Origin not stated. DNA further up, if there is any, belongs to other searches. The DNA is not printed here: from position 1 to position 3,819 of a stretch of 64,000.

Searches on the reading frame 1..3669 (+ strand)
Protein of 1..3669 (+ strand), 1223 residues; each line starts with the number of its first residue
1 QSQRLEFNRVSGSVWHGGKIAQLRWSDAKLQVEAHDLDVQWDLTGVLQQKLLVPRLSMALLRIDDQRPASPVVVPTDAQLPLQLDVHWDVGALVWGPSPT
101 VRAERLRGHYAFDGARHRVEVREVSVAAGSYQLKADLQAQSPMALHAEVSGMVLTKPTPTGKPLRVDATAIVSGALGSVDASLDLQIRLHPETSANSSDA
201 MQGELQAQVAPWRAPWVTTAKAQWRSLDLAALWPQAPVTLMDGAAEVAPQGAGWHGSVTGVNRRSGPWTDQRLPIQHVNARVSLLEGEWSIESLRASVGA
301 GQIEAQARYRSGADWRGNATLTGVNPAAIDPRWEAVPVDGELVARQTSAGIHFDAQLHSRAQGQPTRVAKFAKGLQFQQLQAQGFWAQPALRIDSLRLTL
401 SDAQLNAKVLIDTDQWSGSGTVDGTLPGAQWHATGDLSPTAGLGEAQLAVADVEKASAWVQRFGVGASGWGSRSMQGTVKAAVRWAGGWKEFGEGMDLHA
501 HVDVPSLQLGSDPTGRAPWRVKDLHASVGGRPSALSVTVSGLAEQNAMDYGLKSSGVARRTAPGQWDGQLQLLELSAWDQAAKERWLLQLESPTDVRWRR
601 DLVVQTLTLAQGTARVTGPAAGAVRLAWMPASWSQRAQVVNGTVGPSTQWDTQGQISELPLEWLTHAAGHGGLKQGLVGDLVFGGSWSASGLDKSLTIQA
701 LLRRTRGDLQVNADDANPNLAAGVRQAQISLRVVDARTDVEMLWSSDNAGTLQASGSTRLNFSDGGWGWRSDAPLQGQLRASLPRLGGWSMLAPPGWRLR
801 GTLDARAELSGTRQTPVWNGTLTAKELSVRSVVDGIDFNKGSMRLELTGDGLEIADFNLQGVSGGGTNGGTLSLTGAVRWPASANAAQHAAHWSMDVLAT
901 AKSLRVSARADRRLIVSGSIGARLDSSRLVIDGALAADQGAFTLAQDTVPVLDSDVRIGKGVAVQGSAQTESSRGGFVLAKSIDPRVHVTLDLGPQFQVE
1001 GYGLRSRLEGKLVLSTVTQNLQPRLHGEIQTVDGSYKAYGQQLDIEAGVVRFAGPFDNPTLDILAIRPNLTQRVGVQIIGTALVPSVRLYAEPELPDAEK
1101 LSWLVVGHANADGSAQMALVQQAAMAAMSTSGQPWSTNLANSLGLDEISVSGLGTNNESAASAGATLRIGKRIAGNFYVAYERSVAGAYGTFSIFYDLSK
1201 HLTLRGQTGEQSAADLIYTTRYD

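Call 68: search_protein_families(library=pfam, proteins=[window:1-3669:+], max_evalue=0.00001)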
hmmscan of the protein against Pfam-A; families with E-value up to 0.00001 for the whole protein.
window:1-3669:+ (1223 aa): 1 family
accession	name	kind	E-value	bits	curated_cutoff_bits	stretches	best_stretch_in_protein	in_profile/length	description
PF04357.19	TamB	-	1.9e-60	205.6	22.4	1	867-1222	8-381/381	TamB, inner membrane protein subunit of TAM complex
